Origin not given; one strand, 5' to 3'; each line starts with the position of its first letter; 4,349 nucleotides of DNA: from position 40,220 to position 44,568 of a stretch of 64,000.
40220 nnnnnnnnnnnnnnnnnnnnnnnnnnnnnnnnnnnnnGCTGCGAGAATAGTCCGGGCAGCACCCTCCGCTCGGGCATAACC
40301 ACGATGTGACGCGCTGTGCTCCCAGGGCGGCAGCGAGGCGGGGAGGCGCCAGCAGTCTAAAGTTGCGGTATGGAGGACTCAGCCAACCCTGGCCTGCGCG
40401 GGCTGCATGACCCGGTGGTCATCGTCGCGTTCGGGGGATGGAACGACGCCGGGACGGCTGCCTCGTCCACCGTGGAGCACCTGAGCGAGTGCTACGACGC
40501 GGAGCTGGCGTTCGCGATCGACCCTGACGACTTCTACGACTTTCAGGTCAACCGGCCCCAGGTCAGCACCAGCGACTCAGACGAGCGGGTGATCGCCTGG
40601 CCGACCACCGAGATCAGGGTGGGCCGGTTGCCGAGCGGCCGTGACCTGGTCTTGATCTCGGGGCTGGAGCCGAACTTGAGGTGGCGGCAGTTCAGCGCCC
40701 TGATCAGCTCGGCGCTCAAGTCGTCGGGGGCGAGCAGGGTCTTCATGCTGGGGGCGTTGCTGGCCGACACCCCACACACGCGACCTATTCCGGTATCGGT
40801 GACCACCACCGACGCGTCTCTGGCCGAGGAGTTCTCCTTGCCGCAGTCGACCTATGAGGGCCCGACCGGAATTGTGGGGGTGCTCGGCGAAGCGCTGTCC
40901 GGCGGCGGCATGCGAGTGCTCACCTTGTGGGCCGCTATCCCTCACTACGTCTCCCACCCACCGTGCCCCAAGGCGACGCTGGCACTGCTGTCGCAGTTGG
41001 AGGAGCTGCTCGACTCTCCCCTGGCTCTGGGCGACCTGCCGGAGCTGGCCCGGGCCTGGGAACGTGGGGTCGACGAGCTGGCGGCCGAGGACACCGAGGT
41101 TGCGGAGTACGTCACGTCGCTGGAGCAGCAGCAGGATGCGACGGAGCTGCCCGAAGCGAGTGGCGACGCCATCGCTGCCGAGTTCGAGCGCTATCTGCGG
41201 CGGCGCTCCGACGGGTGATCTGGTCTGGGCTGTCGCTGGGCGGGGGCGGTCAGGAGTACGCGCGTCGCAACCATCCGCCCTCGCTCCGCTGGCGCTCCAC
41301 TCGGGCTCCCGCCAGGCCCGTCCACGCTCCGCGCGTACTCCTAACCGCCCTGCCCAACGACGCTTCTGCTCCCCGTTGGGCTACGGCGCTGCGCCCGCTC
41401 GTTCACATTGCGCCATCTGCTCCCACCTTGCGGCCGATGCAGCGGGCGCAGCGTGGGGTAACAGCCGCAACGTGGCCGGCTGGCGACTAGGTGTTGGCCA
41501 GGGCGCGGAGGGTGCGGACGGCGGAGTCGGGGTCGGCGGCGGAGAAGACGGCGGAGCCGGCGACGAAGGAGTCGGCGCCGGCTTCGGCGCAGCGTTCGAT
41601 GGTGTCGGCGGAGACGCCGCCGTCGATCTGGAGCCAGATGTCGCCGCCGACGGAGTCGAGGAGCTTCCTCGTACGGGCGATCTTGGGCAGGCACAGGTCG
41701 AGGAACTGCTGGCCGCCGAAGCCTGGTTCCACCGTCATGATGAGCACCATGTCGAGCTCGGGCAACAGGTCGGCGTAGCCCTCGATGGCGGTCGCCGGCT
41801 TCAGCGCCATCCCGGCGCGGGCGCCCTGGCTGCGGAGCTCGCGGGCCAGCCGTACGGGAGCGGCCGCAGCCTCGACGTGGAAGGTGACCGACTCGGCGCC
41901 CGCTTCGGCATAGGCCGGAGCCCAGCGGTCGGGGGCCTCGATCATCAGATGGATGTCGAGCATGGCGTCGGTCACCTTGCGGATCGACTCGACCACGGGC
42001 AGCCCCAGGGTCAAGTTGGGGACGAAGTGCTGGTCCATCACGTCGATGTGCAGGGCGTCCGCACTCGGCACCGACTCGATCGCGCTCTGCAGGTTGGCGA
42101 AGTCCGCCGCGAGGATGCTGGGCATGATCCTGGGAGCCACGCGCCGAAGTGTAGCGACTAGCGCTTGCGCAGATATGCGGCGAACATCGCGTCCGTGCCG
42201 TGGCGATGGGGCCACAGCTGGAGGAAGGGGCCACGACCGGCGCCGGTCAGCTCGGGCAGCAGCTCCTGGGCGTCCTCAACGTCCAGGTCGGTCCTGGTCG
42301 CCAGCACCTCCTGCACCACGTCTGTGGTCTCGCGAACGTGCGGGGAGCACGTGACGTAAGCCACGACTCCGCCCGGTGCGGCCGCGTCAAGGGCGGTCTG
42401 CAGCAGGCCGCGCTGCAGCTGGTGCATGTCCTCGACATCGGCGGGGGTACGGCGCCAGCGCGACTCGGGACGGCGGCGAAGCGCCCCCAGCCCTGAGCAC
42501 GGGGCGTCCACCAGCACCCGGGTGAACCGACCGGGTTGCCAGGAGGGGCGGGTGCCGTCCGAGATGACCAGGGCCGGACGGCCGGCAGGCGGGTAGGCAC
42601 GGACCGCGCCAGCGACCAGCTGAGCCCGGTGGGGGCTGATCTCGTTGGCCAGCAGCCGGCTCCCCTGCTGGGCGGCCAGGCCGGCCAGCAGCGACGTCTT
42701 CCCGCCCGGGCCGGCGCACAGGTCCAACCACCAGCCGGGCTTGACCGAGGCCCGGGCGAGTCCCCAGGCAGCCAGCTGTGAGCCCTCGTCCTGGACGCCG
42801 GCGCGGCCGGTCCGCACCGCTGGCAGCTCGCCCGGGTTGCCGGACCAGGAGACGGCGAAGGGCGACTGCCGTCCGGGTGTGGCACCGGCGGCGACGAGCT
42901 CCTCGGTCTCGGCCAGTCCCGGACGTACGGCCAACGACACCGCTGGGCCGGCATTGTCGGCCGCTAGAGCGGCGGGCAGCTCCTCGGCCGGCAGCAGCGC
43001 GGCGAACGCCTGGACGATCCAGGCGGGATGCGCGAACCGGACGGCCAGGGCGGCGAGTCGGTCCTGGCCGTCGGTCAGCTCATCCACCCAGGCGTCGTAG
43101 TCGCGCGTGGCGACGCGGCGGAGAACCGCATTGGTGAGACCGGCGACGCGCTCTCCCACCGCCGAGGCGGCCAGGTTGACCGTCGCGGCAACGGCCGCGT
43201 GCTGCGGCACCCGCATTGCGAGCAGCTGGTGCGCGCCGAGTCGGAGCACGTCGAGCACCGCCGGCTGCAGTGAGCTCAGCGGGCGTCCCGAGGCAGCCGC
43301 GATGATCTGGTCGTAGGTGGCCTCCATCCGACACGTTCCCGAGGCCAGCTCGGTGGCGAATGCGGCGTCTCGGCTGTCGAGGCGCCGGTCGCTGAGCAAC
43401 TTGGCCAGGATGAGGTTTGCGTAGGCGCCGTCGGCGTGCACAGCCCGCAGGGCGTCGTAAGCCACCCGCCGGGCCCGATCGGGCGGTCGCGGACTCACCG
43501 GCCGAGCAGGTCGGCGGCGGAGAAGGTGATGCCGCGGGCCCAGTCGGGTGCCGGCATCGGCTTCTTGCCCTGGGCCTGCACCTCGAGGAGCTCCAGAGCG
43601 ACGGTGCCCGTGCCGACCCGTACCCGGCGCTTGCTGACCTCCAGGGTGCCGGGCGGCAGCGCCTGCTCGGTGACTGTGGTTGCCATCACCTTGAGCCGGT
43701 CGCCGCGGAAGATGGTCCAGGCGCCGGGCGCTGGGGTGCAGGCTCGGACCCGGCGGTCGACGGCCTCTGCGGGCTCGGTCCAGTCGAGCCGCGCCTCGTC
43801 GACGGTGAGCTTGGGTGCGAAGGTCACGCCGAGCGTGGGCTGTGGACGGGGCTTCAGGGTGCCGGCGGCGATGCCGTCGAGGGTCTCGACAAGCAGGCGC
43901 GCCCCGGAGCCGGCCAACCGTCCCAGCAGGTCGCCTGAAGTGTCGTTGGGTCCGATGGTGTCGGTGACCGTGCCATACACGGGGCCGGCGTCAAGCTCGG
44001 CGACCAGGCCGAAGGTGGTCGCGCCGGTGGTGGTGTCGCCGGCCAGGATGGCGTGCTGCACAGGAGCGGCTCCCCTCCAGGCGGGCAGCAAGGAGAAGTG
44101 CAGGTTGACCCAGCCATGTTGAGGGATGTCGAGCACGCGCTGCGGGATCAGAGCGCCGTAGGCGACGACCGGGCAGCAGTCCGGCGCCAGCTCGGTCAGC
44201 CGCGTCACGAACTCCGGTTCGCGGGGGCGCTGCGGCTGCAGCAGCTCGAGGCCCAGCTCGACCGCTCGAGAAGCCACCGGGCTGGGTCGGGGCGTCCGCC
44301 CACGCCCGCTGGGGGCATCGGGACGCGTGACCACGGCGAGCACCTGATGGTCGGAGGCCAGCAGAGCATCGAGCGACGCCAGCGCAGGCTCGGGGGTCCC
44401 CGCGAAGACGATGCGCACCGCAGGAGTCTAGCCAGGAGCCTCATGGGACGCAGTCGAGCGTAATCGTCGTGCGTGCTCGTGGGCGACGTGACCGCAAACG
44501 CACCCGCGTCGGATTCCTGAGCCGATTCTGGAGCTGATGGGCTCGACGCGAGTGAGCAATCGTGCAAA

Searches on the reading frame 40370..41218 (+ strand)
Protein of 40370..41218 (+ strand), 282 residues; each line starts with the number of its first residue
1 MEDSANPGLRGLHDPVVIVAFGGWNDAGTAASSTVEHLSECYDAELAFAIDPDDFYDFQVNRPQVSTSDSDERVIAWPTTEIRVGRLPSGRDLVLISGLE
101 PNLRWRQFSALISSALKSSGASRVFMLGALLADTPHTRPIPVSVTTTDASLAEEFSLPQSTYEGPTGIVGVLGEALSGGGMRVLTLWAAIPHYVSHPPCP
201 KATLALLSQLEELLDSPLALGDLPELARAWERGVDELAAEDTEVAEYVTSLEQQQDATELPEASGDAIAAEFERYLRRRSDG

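Call 20: search_protein_families(library=pfam, proteins=[window:40370-41218:+], max_evalue=0.00001)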
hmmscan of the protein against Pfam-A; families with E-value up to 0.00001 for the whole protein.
window:40370-41218:+ (282 aa): 1 family
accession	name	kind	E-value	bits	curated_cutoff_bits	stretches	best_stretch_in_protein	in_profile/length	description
PF09754.15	PAC2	-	1.9e-55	188.4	25.8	1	20-238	1-215/215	PAC2 family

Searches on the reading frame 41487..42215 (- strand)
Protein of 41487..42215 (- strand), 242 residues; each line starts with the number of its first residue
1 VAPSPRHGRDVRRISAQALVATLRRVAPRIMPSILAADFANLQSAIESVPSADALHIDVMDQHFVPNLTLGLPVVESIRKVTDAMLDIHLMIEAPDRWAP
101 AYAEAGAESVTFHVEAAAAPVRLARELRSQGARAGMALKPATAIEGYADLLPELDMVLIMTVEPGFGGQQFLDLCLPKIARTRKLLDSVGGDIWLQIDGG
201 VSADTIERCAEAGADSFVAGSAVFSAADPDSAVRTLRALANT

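Call 20: search_protein_families(library=pfam, proteins=[window:41487-42215:-], max_evalue=0.00001)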
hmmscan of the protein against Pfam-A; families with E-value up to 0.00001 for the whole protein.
window:41487-42215:- (242 aa): 1 family
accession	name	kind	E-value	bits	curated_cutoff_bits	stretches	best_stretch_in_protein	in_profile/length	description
PF00834.25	Ribul_P_3_epim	-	4.3e-74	248.6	21.1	1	30-224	2-198/198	Ribulose-phosphate 3 epimerase family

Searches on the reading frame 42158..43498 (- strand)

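Call 20: search_protein_families(library=pfam, proteins=[window:42158-43498:-], max_evalue=0.00001)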
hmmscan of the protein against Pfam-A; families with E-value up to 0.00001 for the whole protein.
window:42158-43498:- (446 aa): 2 families
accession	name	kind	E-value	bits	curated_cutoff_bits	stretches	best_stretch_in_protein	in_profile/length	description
PF01189.24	Methyltr_RsmB-F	-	9.4e-48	163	27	1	255-444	10-199/199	16S rRNA methyltransferase RsmB/F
PF01029.23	NusB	-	6e-26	91.8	23.1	1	8-130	2-132/133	NusB family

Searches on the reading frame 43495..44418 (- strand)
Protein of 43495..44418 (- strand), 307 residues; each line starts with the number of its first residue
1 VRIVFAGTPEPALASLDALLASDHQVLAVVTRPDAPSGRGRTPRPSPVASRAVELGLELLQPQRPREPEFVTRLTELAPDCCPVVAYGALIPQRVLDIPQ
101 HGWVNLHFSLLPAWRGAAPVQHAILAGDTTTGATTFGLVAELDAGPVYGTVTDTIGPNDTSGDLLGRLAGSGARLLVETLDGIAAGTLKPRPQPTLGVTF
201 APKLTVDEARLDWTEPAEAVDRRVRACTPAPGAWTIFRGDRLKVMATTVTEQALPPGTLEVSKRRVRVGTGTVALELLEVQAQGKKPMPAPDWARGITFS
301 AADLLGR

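Call 20: search_protein_families(library=pfam, proteins=[window:43495-44418:-], max_evalue=0.00001)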
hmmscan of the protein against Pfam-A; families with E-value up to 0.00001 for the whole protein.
window:43495-44418:- (307 aa): 2 families
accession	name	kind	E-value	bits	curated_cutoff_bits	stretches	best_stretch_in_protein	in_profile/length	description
PF00551.24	Formyl_trans_N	-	8.1e-33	114.1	26.1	1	1-180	1-181/181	Formyl transferase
PF02911.23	Formyl_trans_C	-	7.3e-24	84.3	21.1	1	203-296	1-98/100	Formyl transferase, C-terminal domain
